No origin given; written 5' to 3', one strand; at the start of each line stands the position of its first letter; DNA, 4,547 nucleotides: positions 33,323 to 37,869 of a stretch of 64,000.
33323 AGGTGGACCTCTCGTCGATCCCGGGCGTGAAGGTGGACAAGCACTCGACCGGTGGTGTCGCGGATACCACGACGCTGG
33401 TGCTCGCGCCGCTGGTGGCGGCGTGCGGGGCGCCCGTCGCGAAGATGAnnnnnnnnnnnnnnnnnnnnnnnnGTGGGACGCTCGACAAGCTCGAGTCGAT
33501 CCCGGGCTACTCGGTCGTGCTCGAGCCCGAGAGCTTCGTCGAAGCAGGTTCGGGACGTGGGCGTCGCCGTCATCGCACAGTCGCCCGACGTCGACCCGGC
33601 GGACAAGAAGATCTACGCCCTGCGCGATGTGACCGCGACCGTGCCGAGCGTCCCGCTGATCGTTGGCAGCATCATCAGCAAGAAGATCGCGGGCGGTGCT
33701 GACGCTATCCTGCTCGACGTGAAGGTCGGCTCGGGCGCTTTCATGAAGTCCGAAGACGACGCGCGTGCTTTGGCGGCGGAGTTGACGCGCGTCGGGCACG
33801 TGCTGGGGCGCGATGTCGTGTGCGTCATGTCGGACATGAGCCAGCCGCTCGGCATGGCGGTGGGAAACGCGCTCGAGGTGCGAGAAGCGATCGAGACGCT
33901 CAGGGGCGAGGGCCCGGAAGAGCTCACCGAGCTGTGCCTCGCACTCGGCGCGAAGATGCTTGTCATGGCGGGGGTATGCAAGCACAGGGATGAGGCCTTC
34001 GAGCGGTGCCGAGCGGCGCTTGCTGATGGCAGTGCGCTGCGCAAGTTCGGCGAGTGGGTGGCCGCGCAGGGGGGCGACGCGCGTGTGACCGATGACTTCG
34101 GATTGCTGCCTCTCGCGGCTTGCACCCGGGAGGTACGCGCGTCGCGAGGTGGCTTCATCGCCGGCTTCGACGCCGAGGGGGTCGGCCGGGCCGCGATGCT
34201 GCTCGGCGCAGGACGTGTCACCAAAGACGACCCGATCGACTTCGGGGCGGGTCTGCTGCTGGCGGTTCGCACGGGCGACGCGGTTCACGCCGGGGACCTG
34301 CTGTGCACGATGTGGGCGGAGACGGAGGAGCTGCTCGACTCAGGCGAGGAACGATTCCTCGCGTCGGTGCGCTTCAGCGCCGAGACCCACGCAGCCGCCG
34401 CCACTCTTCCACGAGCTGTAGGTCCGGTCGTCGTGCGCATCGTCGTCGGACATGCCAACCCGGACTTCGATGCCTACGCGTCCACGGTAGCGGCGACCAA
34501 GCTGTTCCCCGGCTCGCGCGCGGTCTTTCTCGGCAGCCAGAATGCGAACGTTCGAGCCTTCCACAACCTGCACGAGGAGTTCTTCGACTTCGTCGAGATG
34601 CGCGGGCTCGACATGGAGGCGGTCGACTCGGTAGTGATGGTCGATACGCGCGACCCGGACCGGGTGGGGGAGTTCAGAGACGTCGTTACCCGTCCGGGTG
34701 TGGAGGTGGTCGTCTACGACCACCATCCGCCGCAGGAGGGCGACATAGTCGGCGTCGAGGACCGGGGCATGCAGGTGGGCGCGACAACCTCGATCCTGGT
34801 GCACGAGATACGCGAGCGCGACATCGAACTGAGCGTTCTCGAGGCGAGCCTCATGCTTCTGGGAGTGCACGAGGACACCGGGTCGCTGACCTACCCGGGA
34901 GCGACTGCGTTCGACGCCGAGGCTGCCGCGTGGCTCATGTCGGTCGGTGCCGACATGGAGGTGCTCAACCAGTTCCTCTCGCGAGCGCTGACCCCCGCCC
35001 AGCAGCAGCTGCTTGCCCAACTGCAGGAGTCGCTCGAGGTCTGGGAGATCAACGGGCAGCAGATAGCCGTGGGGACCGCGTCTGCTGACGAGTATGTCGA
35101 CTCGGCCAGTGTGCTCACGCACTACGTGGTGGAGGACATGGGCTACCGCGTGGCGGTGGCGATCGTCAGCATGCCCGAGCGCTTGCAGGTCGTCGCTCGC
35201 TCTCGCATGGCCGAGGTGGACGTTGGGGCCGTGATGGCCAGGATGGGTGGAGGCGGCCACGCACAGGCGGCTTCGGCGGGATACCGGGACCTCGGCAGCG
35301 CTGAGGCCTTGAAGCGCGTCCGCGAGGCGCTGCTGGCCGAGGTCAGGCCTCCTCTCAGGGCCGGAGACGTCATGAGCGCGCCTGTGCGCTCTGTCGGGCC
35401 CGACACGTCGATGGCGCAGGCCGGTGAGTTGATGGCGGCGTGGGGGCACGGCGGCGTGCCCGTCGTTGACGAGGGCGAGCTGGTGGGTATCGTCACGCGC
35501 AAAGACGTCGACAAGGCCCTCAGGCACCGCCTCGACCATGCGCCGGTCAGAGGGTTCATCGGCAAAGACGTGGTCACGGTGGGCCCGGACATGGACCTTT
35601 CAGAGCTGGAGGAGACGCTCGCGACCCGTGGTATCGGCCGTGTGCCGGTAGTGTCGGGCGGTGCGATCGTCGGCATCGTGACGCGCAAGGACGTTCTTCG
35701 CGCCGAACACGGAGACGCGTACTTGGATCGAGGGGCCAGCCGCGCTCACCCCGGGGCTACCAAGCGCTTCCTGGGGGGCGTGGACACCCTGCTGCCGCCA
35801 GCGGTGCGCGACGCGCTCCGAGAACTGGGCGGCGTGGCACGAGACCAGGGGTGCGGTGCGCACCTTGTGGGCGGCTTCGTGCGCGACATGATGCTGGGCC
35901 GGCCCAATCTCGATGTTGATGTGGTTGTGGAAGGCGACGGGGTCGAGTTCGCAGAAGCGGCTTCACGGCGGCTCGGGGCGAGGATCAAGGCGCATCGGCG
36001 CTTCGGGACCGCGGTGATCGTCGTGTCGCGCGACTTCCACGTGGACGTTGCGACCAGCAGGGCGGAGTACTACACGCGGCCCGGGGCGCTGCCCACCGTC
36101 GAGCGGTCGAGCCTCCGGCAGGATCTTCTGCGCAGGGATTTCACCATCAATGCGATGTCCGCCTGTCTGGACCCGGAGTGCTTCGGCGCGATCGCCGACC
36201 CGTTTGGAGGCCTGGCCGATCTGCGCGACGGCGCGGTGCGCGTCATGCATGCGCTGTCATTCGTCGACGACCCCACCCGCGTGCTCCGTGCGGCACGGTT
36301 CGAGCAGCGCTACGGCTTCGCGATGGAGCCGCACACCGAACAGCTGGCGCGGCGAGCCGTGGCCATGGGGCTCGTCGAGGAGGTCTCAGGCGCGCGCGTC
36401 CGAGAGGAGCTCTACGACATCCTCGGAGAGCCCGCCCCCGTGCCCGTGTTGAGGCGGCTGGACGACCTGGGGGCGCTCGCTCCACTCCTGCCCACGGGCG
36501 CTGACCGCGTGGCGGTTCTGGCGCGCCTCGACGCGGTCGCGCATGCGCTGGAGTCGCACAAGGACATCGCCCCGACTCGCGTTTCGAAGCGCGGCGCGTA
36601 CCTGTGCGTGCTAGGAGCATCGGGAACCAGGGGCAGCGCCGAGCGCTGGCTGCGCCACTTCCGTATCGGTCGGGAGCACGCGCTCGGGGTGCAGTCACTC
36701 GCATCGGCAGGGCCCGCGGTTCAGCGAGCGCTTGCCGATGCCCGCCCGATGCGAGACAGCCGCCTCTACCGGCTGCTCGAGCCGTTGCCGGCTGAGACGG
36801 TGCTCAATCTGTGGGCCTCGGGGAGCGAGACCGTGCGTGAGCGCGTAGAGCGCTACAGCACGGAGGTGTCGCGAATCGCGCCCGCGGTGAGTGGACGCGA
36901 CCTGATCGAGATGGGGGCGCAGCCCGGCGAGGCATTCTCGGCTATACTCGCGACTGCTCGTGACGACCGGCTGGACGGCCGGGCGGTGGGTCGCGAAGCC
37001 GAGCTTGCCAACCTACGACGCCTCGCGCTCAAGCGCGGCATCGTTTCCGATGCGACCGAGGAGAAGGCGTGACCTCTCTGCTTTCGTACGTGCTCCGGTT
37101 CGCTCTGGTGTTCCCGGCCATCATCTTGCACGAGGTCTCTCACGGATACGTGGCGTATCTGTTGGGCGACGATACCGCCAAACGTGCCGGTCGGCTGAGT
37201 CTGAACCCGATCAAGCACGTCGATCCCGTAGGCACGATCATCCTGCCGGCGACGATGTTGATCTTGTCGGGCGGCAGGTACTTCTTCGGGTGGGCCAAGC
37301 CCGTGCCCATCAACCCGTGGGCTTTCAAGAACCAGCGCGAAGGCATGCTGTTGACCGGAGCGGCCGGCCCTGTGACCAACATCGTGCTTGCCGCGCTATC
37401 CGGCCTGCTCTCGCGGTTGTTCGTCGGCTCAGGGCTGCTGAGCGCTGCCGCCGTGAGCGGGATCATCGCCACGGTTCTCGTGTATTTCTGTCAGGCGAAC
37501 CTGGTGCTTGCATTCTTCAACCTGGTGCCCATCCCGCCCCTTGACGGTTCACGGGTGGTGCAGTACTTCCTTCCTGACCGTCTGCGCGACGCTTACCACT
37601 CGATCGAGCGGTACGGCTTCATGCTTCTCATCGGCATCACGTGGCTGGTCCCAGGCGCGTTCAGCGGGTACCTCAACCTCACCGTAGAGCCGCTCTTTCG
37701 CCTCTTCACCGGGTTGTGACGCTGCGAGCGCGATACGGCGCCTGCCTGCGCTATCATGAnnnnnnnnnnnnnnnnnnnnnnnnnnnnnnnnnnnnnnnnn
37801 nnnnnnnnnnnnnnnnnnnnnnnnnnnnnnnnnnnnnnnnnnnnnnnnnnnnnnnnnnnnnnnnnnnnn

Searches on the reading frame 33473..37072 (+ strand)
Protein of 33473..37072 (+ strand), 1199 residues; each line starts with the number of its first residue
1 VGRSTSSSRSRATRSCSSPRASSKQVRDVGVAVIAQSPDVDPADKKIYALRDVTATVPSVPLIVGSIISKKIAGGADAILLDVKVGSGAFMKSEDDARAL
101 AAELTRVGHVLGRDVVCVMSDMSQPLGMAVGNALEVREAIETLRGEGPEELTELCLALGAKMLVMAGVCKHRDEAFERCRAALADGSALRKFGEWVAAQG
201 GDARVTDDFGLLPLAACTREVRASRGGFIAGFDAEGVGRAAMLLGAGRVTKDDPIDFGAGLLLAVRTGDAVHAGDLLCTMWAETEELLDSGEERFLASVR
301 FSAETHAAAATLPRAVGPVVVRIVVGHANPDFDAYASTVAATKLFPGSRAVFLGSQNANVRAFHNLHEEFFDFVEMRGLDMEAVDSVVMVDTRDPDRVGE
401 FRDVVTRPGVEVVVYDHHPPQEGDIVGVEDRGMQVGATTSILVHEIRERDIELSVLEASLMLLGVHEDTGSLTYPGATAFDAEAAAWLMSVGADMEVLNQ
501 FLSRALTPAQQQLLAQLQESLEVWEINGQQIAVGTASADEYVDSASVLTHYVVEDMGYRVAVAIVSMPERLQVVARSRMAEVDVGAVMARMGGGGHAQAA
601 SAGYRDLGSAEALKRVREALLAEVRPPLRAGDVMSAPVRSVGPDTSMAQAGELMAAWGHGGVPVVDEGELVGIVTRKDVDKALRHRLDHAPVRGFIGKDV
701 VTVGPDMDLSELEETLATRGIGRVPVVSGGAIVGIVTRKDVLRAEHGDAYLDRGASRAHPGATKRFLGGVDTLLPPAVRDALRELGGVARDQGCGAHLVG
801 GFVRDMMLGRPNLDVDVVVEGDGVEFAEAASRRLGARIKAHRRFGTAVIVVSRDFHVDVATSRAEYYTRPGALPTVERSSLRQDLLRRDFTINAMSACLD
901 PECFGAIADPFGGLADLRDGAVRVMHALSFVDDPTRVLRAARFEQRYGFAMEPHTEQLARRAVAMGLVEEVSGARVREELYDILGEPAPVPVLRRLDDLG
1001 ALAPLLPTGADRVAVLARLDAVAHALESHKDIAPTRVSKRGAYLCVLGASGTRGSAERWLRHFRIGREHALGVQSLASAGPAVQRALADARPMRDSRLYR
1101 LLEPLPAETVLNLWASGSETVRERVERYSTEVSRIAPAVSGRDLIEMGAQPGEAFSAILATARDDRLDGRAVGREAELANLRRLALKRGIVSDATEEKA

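Call 24: search_protein_families(library=pfam, max_evalue=0.001, proteins=[window:33473-37072:+])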
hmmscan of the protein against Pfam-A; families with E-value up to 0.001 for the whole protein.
window:33473-37072:+ (1199 aa): 7 families
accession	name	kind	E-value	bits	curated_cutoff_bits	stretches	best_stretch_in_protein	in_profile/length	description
PF00571.33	CBS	-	2.1e-28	98.8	24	2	630-684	1-56/57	CBS domain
PF01743.26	PolyA_pol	-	1.3e-25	90.7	23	1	797-923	2-126/126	Poly A polymerase head domain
PF00591.27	Glycos_transf_3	-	5.6e-19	69.2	27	1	22-189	67-253/253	Glycosyl transferase family, a/b domain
PF07831.19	PYNP_C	-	7.1e-18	64.5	27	1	229-299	2-72/75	Pyrimidine nucleoside phosphorylase C-terminal domain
PF01368.27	DHH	-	1.8e-10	41.6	28.1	1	323-464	3-124/125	DHH family, N-terminal domain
PF12627.12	PolyA_pol_RNAbd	-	4e-09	36.5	22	1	948-1008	1-59/64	Probable RNA and SrmB- binding site of polymerase A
PF02272.25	DHHA1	-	1.5e-05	25.8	25.9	1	554-620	27-96/102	DHHA1 domain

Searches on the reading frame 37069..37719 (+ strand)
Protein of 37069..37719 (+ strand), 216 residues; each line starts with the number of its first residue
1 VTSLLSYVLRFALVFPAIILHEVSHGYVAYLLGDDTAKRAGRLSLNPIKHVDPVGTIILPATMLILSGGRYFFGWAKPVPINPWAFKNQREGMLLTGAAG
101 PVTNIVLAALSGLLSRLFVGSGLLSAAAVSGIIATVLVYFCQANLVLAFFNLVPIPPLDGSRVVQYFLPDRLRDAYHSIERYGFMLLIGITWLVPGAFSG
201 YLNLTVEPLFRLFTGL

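Call 24: search_protein_families(library=pfam, max_evalue=0.001, proteins=[window:37069-37719:+])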
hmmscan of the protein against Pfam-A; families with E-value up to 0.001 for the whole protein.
window:37069-37719:+ (216 aa): 1 family
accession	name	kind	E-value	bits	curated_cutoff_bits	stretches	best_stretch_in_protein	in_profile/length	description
PF02163.28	Peptidase_M50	-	3.9e-12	46.4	27.2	1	18-175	10-201/221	Peptidase family M50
